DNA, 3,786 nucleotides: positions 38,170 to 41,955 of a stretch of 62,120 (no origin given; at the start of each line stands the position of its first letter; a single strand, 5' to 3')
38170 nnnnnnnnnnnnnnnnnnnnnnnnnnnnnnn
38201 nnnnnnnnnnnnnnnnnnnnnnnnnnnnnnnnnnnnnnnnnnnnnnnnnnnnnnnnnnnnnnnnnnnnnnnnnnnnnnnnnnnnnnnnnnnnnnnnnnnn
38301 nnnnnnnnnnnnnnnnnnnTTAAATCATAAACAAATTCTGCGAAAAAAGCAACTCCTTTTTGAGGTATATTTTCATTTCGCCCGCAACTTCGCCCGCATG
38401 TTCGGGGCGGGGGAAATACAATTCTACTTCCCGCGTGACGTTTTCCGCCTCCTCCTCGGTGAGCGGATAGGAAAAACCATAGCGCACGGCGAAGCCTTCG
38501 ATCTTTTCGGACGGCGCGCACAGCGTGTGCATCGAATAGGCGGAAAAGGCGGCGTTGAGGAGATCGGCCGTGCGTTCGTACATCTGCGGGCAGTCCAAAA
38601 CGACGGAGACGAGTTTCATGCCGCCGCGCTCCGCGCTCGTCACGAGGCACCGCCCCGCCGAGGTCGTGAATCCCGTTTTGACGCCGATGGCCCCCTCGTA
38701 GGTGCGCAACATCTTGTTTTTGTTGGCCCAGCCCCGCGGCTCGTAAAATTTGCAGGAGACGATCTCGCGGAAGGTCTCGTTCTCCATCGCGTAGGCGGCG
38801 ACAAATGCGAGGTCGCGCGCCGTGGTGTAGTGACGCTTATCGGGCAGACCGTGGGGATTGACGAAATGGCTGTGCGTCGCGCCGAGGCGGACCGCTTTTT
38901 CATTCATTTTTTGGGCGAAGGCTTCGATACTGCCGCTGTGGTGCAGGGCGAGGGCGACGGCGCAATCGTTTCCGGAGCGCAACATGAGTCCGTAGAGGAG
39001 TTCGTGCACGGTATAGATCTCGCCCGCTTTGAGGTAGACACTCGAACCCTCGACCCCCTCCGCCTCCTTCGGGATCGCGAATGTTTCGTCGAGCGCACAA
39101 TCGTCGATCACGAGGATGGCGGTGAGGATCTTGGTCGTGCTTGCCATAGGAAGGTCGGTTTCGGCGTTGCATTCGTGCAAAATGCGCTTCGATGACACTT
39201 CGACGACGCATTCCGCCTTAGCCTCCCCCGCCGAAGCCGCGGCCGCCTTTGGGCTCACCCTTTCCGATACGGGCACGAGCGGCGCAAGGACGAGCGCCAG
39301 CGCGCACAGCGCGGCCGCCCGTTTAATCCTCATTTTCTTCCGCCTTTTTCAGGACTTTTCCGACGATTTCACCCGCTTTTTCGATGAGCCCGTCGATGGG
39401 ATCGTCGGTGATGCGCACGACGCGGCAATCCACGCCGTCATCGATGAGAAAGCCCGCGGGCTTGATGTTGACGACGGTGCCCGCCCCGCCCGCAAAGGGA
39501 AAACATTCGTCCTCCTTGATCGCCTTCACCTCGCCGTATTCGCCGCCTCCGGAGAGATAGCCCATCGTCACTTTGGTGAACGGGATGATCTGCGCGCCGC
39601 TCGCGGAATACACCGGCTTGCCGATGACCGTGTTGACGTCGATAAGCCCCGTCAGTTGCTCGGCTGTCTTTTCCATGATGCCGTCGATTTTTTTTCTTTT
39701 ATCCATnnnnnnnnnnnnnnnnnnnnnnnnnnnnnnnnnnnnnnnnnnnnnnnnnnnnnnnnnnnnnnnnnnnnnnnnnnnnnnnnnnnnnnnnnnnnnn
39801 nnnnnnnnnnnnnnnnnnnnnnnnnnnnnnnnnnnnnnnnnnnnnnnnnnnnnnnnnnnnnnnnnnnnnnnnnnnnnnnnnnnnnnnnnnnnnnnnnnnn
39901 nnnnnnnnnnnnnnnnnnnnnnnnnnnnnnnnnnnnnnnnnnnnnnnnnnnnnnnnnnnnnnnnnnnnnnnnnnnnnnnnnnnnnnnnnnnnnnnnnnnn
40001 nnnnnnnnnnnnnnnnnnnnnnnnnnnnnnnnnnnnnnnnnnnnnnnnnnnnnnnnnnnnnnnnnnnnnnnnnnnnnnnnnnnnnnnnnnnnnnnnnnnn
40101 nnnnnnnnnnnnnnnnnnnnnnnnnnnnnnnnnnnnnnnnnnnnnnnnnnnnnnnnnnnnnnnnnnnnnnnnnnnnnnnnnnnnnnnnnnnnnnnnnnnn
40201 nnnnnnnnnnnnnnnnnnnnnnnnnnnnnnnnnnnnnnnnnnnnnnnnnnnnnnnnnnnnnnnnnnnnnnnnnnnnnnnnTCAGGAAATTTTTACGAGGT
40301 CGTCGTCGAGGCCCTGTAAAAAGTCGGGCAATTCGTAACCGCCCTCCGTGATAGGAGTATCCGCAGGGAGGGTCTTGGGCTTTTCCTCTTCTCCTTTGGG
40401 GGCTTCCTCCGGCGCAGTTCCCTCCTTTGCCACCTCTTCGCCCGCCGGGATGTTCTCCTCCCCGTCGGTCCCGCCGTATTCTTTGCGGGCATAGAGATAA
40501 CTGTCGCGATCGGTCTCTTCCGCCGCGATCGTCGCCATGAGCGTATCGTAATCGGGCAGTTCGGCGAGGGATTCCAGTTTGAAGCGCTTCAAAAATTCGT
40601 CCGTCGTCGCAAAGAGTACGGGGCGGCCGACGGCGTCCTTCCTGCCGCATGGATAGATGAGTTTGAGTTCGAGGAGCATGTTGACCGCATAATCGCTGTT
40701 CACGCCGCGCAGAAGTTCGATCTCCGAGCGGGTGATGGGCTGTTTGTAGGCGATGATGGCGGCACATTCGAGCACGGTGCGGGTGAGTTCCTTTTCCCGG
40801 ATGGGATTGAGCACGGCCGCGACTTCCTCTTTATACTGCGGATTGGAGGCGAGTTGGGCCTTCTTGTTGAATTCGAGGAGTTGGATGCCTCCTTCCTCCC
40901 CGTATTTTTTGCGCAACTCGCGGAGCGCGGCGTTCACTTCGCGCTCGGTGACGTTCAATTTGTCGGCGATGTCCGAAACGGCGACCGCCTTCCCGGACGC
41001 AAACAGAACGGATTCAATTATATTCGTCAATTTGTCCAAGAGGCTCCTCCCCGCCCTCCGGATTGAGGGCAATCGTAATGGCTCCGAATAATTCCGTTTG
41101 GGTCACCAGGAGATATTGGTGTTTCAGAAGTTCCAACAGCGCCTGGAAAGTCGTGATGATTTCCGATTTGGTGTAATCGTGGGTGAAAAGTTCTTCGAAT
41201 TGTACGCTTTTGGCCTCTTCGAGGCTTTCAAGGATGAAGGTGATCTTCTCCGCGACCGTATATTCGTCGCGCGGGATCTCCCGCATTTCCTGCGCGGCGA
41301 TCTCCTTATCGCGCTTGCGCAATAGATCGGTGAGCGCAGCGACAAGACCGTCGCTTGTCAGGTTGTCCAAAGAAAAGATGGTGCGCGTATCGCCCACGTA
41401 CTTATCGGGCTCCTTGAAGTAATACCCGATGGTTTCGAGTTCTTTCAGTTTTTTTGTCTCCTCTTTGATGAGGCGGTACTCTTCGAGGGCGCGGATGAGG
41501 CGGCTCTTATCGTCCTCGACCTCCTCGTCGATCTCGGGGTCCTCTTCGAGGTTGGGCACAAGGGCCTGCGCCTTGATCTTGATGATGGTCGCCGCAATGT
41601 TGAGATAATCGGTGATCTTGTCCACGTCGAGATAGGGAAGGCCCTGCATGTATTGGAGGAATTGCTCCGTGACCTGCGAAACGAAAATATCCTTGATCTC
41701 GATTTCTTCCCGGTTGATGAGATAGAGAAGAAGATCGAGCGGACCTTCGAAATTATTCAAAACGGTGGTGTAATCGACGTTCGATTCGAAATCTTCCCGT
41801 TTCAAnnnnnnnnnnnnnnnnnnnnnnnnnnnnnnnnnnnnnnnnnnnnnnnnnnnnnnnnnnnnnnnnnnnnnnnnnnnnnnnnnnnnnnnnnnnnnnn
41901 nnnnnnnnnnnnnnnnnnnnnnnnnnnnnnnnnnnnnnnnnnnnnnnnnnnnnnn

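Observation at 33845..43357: Motif polarity flips where gene orientation converges (about 37.56 kb): a possible replication-terminus or polar-sequence architecture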

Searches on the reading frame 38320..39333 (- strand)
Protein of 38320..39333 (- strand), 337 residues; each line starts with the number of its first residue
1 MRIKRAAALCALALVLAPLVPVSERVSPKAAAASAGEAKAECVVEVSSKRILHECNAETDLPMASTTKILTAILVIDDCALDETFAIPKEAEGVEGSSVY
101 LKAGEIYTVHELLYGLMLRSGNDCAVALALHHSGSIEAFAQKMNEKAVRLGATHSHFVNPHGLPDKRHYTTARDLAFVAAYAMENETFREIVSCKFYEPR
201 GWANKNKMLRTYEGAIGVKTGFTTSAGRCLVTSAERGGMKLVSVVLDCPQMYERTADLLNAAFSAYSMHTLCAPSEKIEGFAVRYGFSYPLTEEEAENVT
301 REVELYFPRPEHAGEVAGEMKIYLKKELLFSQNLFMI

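Call 51: search_protein_families(library=pfam, proteins=[window:38320-39333:-], max_evalue=0.00001)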
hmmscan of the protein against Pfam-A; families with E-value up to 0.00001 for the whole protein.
window:38320-39333:- (337 aa): 2 families
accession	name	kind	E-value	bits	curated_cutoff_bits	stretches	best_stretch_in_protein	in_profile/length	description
PF00768.25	Peptidase_S11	-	3.5e-52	177.7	27.6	1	30-248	4-237/239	D-alanyl-D-alanine carboxypeptidase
PF13354.11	Beta-lactamase2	-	1.5e-06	28.1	22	1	54-176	14-140/214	Beta-lactamase enzyme family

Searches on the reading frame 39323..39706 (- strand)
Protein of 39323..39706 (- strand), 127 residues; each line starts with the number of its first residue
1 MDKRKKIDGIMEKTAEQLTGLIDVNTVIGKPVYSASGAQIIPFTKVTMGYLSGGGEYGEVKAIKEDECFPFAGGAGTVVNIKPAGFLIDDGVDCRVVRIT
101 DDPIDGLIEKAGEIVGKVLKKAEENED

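Call 51: search_protein_families(library=pfam, proteins=[window:39323-39706:-], max_evalue=0.00001)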
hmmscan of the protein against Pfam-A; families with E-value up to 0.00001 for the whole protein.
window:39323-39706:- (127 aa): 1 family
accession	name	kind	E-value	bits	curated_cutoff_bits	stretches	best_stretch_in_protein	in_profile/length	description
PF09579.15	Spore_YtfJ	-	1.8e-14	54.2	25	1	35-115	4-80/81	Sporulation protein YtfJ (Spore_YtfJ)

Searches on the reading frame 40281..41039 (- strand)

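Call 51: search_protein_families(library=pfam, proteins=[window:40281-41039:-], max_evalue=0.00001)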
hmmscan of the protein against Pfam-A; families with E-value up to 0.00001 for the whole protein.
window:40281-41039:- (252 aa): 1 family
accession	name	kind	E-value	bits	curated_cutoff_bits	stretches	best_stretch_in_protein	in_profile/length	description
PF04079.22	SMC_ScpB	-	1.3e-48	165.1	27.4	1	7-163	2-159/160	Segregation and condensation complex subunit ScpB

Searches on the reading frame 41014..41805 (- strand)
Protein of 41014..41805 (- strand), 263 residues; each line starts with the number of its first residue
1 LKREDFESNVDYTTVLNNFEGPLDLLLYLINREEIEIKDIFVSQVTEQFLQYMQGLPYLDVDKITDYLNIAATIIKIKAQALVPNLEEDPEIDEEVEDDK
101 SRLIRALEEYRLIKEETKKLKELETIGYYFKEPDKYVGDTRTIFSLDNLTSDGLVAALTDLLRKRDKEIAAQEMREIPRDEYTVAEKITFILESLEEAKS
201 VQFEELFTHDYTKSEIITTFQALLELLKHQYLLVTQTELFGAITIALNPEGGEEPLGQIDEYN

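Call 51: search_protein_families(library=pfam, proteins=[window:41014-41805:-], max_evalue=0.00001)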
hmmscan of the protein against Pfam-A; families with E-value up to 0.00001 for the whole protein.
window:41014-41805:- (263 aa): 1 family
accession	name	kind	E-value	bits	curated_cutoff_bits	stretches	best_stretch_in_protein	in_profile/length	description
PF02616.19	SMC_ScpA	-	6.1e-29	102.1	24.6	1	29-246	1-230/232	Segregation and condensation protein ScpA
